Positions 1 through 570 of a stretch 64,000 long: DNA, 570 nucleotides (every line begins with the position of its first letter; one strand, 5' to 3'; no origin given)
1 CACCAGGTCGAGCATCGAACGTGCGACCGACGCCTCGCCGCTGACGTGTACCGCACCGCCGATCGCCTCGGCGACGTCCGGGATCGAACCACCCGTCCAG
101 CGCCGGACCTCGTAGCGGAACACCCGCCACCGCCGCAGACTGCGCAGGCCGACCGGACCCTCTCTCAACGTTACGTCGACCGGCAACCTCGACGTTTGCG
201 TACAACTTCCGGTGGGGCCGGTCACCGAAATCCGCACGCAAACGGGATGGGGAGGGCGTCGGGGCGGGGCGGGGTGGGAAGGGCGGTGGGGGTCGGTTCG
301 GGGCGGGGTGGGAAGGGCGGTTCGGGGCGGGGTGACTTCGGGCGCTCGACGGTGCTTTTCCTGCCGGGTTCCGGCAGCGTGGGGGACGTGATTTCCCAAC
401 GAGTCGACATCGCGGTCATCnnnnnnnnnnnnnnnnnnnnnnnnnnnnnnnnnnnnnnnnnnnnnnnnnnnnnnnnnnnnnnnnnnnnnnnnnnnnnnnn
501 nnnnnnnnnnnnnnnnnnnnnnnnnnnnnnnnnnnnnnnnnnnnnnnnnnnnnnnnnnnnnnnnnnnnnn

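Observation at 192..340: Unrecognised repeated leader element (copy A): conserved two-helix hairpin plus G-run tract directly 5' of a gene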

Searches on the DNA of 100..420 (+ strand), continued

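Call 41: search_with_rna_model(model_id=R1, sources=[L002, L003, L004, L006, L007, L008, L009, L010, L012, L014, L015, L016, L017, L018, L019, L020, L021, L022, L023, L024, L025, L026, L027, L028, L029, L030, L031, L032, L033, L035, L036, L037, L038, L040, L041, L042, L043, L044, L045, L047, L048, L049, L050, L051, L052, L054, L055, L056, L057, L058, L059, L060, L061, L062, L063, L064, L067, L068, L069, L070, L073, L074, L075, L076, L077, L078, L079, L080, L081, L082, L083, L084, L085, L086, L087, L088, L089, L090, L091, L092, L093, L095, L097, L098, L099, L101, L102, L103, L104, L105, L106, L107, L108, L109, L110, L111, L112, L113, L114, L115], max_evalue=0.001)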
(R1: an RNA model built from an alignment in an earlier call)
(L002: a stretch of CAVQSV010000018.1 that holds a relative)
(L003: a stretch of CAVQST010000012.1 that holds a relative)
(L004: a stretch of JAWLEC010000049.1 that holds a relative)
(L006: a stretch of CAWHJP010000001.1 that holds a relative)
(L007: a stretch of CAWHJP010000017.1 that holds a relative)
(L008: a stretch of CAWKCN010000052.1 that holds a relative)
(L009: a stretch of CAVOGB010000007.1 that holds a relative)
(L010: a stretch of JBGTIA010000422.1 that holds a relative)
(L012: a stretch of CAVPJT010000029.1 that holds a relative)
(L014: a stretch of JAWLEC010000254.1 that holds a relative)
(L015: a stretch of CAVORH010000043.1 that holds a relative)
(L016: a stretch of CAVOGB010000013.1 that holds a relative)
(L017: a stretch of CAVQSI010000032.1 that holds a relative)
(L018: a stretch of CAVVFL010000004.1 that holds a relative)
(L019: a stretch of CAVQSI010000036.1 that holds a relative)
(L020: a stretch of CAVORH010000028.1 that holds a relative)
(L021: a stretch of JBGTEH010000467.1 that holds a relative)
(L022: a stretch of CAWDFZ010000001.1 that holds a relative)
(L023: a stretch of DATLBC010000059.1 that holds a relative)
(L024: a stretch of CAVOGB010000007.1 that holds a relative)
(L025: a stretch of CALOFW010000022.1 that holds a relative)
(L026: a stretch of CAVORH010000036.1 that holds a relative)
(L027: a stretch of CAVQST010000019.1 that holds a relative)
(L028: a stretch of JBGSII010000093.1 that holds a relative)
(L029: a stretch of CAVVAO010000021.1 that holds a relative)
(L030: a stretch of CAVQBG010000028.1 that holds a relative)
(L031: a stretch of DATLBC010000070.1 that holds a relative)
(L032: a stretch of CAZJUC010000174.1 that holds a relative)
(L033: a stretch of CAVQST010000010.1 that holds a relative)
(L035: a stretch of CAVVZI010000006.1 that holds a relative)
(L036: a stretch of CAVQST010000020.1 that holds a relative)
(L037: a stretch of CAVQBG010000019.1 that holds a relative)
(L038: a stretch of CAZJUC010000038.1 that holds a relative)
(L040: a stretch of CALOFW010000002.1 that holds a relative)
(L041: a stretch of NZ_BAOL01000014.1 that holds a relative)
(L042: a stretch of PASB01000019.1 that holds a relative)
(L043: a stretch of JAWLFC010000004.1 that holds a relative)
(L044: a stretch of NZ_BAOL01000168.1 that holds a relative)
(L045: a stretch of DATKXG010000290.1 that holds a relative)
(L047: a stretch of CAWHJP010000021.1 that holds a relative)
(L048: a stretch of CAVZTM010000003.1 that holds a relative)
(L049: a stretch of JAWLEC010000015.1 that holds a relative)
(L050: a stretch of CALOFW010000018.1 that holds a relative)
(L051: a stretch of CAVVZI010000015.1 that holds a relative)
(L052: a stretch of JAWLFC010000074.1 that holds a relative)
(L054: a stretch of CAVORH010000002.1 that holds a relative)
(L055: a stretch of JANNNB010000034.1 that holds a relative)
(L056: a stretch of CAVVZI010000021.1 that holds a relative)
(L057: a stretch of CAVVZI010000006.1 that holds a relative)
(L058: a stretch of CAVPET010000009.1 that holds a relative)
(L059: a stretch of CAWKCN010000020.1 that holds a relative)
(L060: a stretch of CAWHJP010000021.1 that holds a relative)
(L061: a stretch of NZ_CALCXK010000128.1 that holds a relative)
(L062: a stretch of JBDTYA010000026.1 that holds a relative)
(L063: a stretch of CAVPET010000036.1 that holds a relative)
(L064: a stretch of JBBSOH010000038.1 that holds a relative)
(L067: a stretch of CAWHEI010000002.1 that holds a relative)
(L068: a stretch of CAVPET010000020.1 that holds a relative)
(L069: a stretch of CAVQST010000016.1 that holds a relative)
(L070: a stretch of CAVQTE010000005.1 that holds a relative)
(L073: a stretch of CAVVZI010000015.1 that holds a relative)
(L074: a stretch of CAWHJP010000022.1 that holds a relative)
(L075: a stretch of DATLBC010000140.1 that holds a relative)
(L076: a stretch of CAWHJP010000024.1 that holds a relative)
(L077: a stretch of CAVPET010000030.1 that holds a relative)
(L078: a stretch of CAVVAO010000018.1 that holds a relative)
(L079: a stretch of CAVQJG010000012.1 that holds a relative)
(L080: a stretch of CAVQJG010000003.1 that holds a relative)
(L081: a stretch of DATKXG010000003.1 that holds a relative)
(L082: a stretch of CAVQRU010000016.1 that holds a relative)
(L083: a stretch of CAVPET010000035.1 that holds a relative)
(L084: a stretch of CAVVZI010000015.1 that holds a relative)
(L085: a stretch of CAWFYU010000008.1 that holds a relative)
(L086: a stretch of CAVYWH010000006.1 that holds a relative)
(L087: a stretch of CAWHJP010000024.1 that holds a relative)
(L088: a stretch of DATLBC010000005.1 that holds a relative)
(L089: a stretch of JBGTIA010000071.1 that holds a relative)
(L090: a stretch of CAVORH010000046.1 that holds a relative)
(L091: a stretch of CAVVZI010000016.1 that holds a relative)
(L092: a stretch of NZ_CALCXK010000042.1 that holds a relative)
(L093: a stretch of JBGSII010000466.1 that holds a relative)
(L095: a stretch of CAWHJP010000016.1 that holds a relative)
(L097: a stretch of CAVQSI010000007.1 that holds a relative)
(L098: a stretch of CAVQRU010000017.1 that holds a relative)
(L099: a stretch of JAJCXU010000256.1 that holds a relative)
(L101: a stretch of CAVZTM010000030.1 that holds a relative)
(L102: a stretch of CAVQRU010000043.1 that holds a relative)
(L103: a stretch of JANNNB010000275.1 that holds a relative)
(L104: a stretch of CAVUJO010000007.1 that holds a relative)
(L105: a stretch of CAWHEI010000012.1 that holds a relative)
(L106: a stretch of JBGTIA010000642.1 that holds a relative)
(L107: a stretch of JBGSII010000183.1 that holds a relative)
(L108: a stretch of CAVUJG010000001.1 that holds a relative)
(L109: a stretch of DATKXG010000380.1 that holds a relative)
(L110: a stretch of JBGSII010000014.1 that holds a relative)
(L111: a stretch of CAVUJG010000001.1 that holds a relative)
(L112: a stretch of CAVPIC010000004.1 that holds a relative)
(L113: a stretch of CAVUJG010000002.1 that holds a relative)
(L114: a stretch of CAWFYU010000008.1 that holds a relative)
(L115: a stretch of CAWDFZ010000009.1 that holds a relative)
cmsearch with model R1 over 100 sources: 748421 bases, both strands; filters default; matches with E-value up to 0.001: 282.
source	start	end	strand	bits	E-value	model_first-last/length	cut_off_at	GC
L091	835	898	+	79.7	6e-20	1-64/64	no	0.56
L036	7169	7232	+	79.6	6.5e-20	1-64/64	no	0.56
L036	7169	7232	-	79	9.3e-20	1-64/64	no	0.56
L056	5697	5760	-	78.8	1.1e-19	1-64/64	no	0.56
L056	5697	5760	+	78.7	1.2e-19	1-64/64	no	0.56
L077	786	849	+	78.4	1.4e-19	1-64/64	no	0.64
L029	5365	5428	+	78.3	1.5e-19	1-64/64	no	0.62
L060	1859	1922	+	77.9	2e-19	1-64/64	no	0.56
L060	1859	1922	-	77.9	2.1e-19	1-64/64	no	0.56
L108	3632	3695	-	77.8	2.1e-19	1-64/64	no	0.56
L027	5500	5563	-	77.5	2.6e-19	1-64/64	no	0.66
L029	5365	5428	-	77.5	2.6e-19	1-64/64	no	0.62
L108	3632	3695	+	77.5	2.6e-19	1-64/64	no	0.56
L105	4812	4875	+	77.4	2.7e-19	1-64/64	no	0.59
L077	786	849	-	77.4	2.8e-19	1-64/64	no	0.64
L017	6569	6632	-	77.4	2.8e-19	1-64/64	no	0.55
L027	5500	5563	+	77.3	3.1e-19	1-64/64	no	0.66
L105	4812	4875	-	77.1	3.3e-19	1-64/64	no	0.59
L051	791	854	-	76.9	4e-19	1-64/64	no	0.5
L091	835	898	-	76.5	5.1e-19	1-64/64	no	0.56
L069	6529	6592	+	76.1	6.9e-19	1-64/64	no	0.55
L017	6569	6632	+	76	7.1e-19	1-64/64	no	0.55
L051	791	854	+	75.8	8.1e-19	1-64/64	no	0.5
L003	7142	7205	-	75.4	1.1e-18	1-64/64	no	0.52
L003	7142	7205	+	75.1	1.3e-18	1-64/64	no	0.52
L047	1912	1975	+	74.9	1.5e-18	1-64/64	no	0.62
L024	3213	3276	+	74.6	1.8e-18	1-64/64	no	0.58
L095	851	914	+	74.6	1.9e-18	1-64/64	no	0.59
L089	4807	4870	+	74.1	2.5e-18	1-64/64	no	0.66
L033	4143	4206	-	73.9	2.8e-18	1-64/64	no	0.58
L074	7887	7950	+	73.8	3.1e-18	1-64/64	no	0.56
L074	7887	7950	-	73.8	3.1e-18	1-64/64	no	0.56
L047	1912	1975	-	73.8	3.2e-18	1-64/64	no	0.62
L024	3213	3276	-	73.7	3.2e-18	1-64/64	no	0.58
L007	7393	7456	+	73.7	3.2e-18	1-64/64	no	0.56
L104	2606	2669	+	73.7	3.4e-18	1-64/64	no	0.59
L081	2475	2538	+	73.5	3.9e-18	1-64/64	no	0.62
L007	7393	7456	-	73.3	4.3e-18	1-64/64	no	0.56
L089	4807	4870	-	73.2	4.8e-18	1-64/64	no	0.66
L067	2488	2551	+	73.1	5e-18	1-64/64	no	0.64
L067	2488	2551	-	73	5.2e-18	1-64/64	no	0.64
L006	3944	4007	+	73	5.4e-18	1-64/64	no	0.55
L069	6529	6592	-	72.9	5.8e-18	1-64/64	no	0.55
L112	150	213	+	72.6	7e-18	1-64/64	no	0.55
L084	5873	5936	-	72.4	8.1e-18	1-64/64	no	0.58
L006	3944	4007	-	72.1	9.5e-18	1-64/64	no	0.55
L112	150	213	-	72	1e-17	1-64/64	no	0.55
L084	5873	5936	+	71.9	1.1e-17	1-64/64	no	0.58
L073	1465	1528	+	71.8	1.2e-17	1-64/64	no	0.55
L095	851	914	-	71.3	1.6e-17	1-64/64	no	0.59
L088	1316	1379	-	71.2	1.7e-17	1-64/64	no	0.61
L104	2606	2669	-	71.1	1.9e-17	1-64/64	no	0.59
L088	1316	1379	+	71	2e-17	1-64/64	no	0.61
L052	5480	5543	+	70.6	2.6e-17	1-64/64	no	0.7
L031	3538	3601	+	70.4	3e-17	1-64/64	no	0.61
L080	4749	4812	+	70.3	3.2e-17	1-64/64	no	0.67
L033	4143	4206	+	70.3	3.3e-17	1-64/64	no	0.58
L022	2188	2251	+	70.1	3.7e-17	1-64/64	no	0.61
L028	2534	2597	+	70.1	3.7e-17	1-64/64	no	0.59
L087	1972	2035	-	70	3.8e-17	1-64/64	no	0.61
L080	4749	4812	-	70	4e-17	1-64/64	no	0.67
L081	2475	2538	-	69.9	4.3e-17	1-64/64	no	0.62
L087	1972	2035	+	69.7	4.9e-17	1-64/64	no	0.61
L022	2188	2251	-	69.4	5.7e-17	1-64/64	no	0.61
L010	175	238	+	69.4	5.9e-17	1-64/64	no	0.66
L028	2534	2597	-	69.4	6.1e-17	1-64/64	no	0.59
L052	5480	5543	-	68.9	8.2e-17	1-64/64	no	0.7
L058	819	882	+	68.6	1e-16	1-64/64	no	0.56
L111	4631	4694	-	68.6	1e-16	1-64/64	no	0.58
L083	6418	6481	+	68.4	1.2e-16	1-64/64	no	0.56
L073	1465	1528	-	68.2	1.4e-16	1-64/64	no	0.55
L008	5873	5936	+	68.1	1.4e-16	1-64/64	no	0.61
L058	819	882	-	67.9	1.6e-16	1-64/64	no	0.56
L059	7874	7937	+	67.6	1.9e-16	1-64/64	no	0.66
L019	17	80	+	67.5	2e-16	1-64/64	no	0.62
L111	4631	4694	+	67.4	2.2e-16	1-64/64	no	0.58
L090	5745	5808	+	67.4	2.3e-16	1-64/64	no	0.64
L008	5873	5936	-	67.1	2.7e-16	1-64/64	no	0.61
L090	5745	5808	-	66.6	3.9e-16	1-64/64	no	0.64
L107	7248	7311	+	66.2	5e-16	1-64/64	no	0.58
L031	3538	3601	-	66.2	5.1e-16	1-64/64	no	0.61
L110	3784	3847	+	66.1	5.4e-16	1-64/64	no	0.59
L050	6426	6489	-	66.1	5.5e-16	1-64/64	no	0.69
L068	2727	2790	+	65.9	6e-16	1-64/64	no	0.64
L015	5151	5214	+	65.9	6.1e-16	1-64/64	no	0.61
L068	2727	2790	-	65.9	6.2e-16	1-64/64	no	0.64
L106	620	683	+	65.8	6.6e-16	1-64/64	no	0.61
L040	1131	1194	+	65.6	7.3e-16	1-64/64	no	0.67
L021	1552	1615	+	65.6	7.7e-16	1-64/64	no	0.66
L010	175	238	-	65.5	8.1e-16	1-64/64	no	0.66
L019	17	80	-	65.3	9.2e-16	1-64/64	no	0.62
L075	1947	2010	-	65.2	9.5e-16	1-64/64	no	0.62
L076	6532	6595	+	64.9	1.2e-15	1-64/64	no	0.56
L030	5072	5135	+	64.7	1.3e-15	1-64/64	no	0.66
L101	1662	1725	+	64.7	1.3e-15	1-64/64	no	0.64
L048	2377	2440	+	64.7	1.4e-15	1-64/64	no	0.61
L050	6426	6489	+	64.6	1.5e-15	1-64/64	no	0.69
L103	7621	7684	+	64.3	1.8e-15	1-64/64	no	0.5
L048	2377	2440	-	64.1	2e-15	1-64/64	no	0.61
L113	7438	7501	+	64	2.1e-15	1-64/64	no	0.59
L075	1947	2010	+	63.9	2.3e-15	1-64/64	no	0.62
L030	5000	5063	+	63.9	2.3e-15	1-64/64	no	0.59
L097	5224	5287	+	63.8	2.4e-15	1-64/64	no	0.59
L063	3856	3919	-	63.7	2.6e-15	1-64/64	no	0.58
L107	7248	7311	-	63.5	3e-15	1-64/64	no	0.58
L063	2725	2788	+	63.3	3.5e-15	1-64/64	no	0.62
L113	7438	7501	-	63.3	3.6e-15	1-64/64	no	0.59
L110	3784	3847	-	63.2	3.6e-15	1-64/64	no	0.59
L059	7874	7937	-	63.2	3.8e-15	1-64/64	no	0.66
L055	3907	3970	-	62.8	4.8e-15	1-64/64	no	0.52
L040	1131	1194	-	62.6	5.4e-15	1-64/64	no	0.67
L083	6418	6481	-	62.6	5.6e-15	1-64/64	no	0.56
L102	2117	2180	+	62.6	5.7e-15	1-64/64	no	0.59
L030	5500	5563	+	62.4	6.5e-15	1-64/64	no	0.66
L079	3983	4046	+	62.3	6.8e-15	1-64/64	no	0.62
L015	5151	5214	-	62.3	6.8e-15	1-64/64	no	0.61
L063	3856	3919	+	62.1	7.7e-15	1-64/64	no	0.58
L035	6117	6180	+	62.1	7.9e-15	1-64/64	no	0.53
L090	3963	4026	-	62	8.1e-15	1-64/64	no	0.66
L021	1552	1615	-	62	8.5e-15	1-64/64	no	0.66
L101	1662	1725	-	61.9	8.9e-15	1-64/64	no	0.64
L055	3907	3970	+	61.7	1e-14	1-64/64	no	0.52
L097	5224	5287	-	61.6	1.1e-14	1-64/64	no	0.59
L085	3545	3608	-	61.5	1.2e-14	1-64/64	no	0.52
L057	1837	1900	-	61.4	1.3e-14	1-64/64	no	0.53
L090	3963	4026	+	61.3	1.3e-14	1-64/64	no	0.66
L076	6532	6595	-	61.3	1.3e-14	1-64/64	no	0.56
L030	5072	5135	-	61.3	1.3e-14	1-64/64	no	0.66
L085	3545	3608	+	60.9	1.7e-14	1-64/64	no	0.52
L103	7621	7684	-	60.8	1.8e-14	1-64/64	no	0.5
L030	5000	5063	-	60.7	2e-14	1-64/64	no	0.59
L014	2166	2229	+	60.6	2.2e-14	1-64/64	no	0.58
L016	6036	6099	+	60.4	2.4e-14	1-64/64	no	0.58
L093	2549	2612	+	60.4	2.5e-14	1-64/64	no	0.59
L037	5478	5541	+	60.3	2.7e-14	1-64/64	no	0.66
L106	620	683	-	60.2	2.8e-14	1-64/64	no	0.61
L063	2725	2788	-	60.1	3e-14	1-64/64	no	0.62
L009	3888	3951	+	59.9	3.3e-14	1-64/64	no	0.55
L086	3851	3914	+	59.9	3.4e-14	1-64/64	no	0.59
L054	3884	3947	+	59.5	4.4e-14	1-64/64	no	0.67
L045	6355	6418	-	59.2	5.2e-14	1-64/64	no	0.61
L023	1540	1603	+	59.2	5.4e-14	1-64/64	no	0.67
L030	5500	5563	-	59.2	5.6e-14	1-64/64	no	0.66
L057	1837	1900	+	59.1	5.7e-14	1-64/64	no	0.53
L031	5228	5291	+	58.9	6.5e-14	1-64/64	no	0.61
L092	80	143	+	58.8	7.1e-14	1-64/64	no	0.52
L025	3498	3561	-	58.8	7.3e-14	1-64/64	no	0.66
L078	4192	4255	+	58.6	8e-14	1-64/64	no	0.59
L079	3983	4046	-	58.6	8e-14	1-64/64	no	0.62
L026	3260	3323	+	58.6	8.1e-14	1-64/64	no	0.59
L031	5228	5291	-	58.5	8.7e-14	1-64/64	no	0.61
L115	7481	7544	+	58.4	9.2e-14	1-64/64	no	0.59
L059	1758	1821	+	58.3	9.9e-14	1-64/64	no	0.61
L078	4192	4255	-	58.2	1.1e-13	1-64/64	no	0.59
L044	297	360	+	58.2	1.1e-13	1-64/64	no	0.55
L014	2251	2314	+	58.2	1.1e-13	1-64/64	no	0.58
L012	7544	7607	-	58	1.2e-13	1-64/64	no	0.62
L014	2166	2229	-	58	1.2e-13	1-64/64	no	0.58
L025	2612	2675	+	57.7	1.5e-13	1-64/64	no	0.62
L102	2117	2180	-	57.7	1.5e-13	1-64/64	no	0.59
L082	106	169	+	57.7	1.5e-13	1-64/64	no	0.61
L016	6036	6099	-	57.5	1.6e-13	1-64/64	no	0.58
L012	7544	7607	+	57.5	1.7e-13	1-64/64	no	0.62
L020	4473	4536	+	57.4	1.8e-13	1-64/64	no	0.56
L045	6355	6418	+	57.3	1.9e-13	1-64/64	no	0.61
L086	3851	3914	-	57.2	2e-13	1-64/64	no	0.59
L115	7481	7544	-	57.2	2.1e-13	1-64/64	no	0.59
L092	80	143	-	57.1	2.2e-13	1-64/64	no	0.52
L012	7471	7534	+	57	2.4e-13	1-64/64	no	0.69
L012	7471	7534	-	56.8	2.7e-13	1-64/64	no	0.69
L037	5478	5541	-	56.7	2.9e-13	1-64/64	no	0.66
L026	3260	3323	-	56.5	3.3e-13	1-64/64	no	0.59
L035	6117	6180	-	56.5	3.3e-13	1-64/64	no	0.53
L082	106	169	-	56.4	3.5e-13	1-64/64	no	0.61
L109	1174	1237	+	56.4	3.5e-13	1-64/64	no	0.59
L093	1133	1196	-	55.9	4.9e-13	1-64/64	no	0.58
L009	3888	3951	-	55.9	4.9e-13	1-64/64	no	0.55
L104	5898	5961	+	55.8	5.2e-13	1-64/64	no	0.62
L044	297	360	-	55.7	5.4e-13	1-64/64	no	0.55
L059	1758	1821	-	55.7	5.7e-13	1-64/64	no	0.61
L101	176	239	+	55.6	6.1e-13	1-64/64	no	0.59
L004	5268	5331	-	55.6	6.2e-13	1-64/64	no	0.59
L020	4473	4536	-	55.5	6.3e-13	1-64/64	no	0.56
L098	7010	7073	+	55.4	6.7e-13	1-64/64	no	0.67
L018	3563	3626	-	55.4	6.9e-13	1-64/64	no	0.61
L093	2549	2612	-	55.3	7.3e-13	1-64/64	no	0.59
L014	2251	2314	-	55.3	7.5e-13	1-64/64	no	0.58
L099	3568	3631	+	55.2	7.7e-13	1-64/64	no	0.5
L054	3884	3947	-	55.1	8.1e-13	1-64/64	no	0.67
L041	6230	6293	+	55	9.2e-13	1-64/64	no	0.59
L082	4907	4970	-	54.9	9.4e-13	1-64/64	no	0.62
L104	5898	5961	-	54.9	9.5e-13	1-64/64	no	0.62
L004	5268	5331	+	54.9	9.8e-13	1-64/64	no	0.59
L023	1540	1603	-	54.8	1e-12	1-64/64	no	0.67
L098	7106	7169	+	54.8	1e-12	1-64/64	no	0.67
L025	3498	3561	+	54.6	1.1e-12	1-64/64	no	0.66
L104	5762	5825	-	54.2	1.6e-12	1-64/64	no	0.64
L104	5762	5825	+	53.9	1.9e-12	1-64/64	no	0.64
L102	1953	2017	+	53.4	2.7e-12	1-64/64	no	0.62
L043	1638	1701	+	53.4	2.7e-12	1-64/64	no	0.67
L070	2333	2396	-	53.3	2.7e-12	1-64/64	no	0.52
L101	176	239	-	53.2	2.9e-12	1-64/64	no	0.59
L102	2035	2099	+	53.2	3e-12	1-64/64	no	0.6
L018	3563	3626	+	53.1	3.1e-12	1-64/64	no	0.61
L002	7537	7600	+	53.1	3.1e-12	1-64/64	no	0.66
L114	5869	5932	+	52.8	3.9e-12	1-64/64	no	0.53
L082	4907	4970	+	52.8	4e-12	1-64/64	no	0.62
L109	1174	1237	-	52.7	4.2e-12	1-64/64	no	0.59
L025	2612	2675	-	52.5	4.9e-12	1-64/64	no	0.62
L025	2540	2603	-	52.4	5.1e-12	1-64/64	no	0.62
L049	259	322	+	52.3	5.3e-12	1-64/64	no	0.52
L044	1294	1357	+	52.1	6.3e-12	1-64/64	no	0.53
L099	3568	3631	-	52.1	6.4e-12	1-64/64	no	0.5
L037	5549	5612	+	52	6.6e-12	1-64/64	no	0.59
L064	73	136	+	51.9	7.2e-12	1-64/64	no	0.77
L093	1133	1196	+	51.9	7.2e-12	1-64/64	no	0.58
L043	1638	1701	-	51.8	7.4e-12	1-64/64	no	0.67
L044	1294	1357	-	51.7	8.3e-12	1-64/64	no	0.53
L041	6230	6293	-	51.7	8.4e-12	1-64/64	no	0.59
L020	4401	4464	+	51.6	8.7e-12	1-64/64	no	0.59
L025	2540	2604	+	51.5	9e-12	1-64/64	no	0.63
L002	7537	7600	-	50.9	1.4e-11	1-64/64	no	0.66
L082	250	313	+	50.6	1.7e-11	1-64/64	no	0.64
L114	5869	5932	-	50.3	2e-11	1-64/64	no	0.53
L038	938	1001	+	50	2.6e-11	1-64/64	no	0.61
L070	2333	2396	+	49.9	2.6e-11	1-64/64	no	0.52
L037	5549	5612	-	49.8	2.8e-11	1-64/64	no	0.59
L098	7010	7073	-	49.8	2.9e-11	1-64/64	no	0.67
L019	862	925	-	49.7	3.1e-11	1-64/64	no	0.61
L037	5620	5683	+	49.6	3.4e-11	1-64/64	no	0.62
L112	6224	6287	+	49.5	3.5e-11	1-64/64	no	0.61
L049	259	322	-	49.2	4.2e-11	1-64/64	no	0.52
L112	6224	6287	-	49.2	4.2e-11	1-64/64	no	0.61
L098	7106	7169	-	49.2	4.3e-11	1-64/64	no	0.67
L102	1953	2017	-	49.2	4.4e-11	1-64/64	no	0.62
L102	2035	2099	-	49.1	4.6e-11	1-64/64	no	0.6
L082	250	313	-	48.6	6.5e-11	1-64/64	no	0.64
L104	5830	5893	-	48.1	9e-11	1-64/64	no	0.64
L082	178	241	+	48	9.6e-11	1-64/64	no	0.59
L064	73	136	-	47.8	1.1e-10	1-64/64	no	0.77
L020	4401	4464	-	47.7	1.2e-10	1-64/64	no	0.59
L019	862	925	+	47.3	1.6e-10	1-64/64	no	0.61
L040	1203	1266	+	47.2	1.6e-10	1-64/64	no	0.62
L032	536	599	+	47.1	1.7e-10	1-64/64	no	0.67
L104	5830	5893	+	47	1.9e-10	1-64/64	no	0.64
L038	938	1001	-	46.7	2.3e-10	1-64/64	no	0.61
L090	5121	5184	-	46.7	2.3e-10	1-64/64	no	0.58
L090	5121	5184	+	46.6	2.5e-10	1-64/64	no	0.58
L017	4781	4844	-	46.2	3.2e-10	1-64/64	no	0.61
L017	4865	4928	-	46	3.7e-10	1-64/64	no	0.62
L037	5620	5683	-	45.9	3.8e-10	1-64/64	no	0.62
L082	4978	5041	-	45.3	5.9e-10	1-64/64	no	0.62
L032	536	599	-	45.3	6e-10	1-64/64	no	0.67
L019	934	997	-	45.1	6.6e-10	1-64/64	no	0.64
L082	178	241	-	44.9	7.7e-10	1-64/64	no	0.59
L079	3911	3974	+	44.2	1.2e-09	1-64/64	no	0.64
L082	4978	5041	+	43.7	1.7e-09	1-64/64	no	0.62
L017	4781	4844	+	43.3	2.3e-09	1-64/64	no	0.61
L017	4865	4928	+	43.2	2.4e-09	1-64/64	no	0.62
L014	25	88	+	43.2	2.5e-09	1-64/64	no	0.58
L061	3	66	+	43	2.7e-09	1-64/64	no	0.53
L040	1203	1266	-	42.9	2.8e-09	1-64/64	no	0.62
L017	4697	4760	-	42.9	2.9e-09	1-64/64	no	0.56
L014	25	88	-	42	5.5e-09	1-64/64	no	0.58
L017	4697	4760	+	41.7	6.3e-09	1-64/64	no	0.56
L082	4837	4899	-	41.4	8.2e-09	1-64/64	no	0.63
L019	934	997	+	41.1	9.6e-09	1-64/64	no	0.64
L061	3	66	-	40.5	1.4e-08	1-64/64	no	0.53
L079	3911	3974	-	39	4e-08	1-64/64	no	0.64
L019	4831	4895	-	39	4.1e-08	1-64/64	no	0.63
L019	4831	4895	+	38.7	4.8e-08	1-64/64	no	0.63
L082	4837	4899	+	38.5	5.6e-08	1-64/64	no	0.63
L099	830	893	+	37.1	1.4e-07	1-64/64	no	0.55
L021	1633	1696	-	37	1.5e-07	1-64/64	no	0.69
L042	2055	2102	+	32.3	3.4e-06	9-56/64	no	0.46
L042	2055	2102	-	32.2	3.7e-06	9-56/64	no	0.46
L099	830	893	-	32.1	4e-06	1-64/64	no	0.55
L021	1633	1696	+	30.9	8.9e-06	1-64/64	no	0.69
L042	4051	4114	+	30.7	9.8e-06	1-64/64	no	0.66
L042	4051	4114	-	30.3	1.3e-05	1-64/64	no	0.66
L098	5981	6040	+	25.3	0.00038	1-64/64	no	0.65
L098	5981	6040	-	24.7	0.00057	1-64/64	no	0.65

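Call 57: search_with_rna_model(model_id=R1, sources=[L201, L001], max_evalue=0.01)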
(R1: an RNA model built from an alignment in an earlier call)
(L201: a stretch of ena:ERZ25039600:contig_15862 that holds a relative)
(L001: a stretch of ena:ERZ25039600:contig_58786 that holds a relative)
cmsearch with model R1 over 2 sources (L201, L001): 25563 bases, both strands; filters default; matches with E-value up to 0.01: 6.
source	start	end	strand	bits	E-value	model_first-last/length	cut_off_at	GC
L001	9909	9972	+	61.8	3.2e-16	1-64/64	no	0.64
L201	2224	2287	+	60.9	5.8e-16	1-64/64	no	0.62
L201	41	104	-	59.8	1.2e-15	1-64/64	no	0.64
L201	41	104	+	59.8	1.3e-15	1-64/64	no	0.64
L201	2224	2287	-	59.5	1.5e-15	1-64/64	no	0.62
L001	9909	9972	-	54.8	3.4e-14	1-64/64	no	0.64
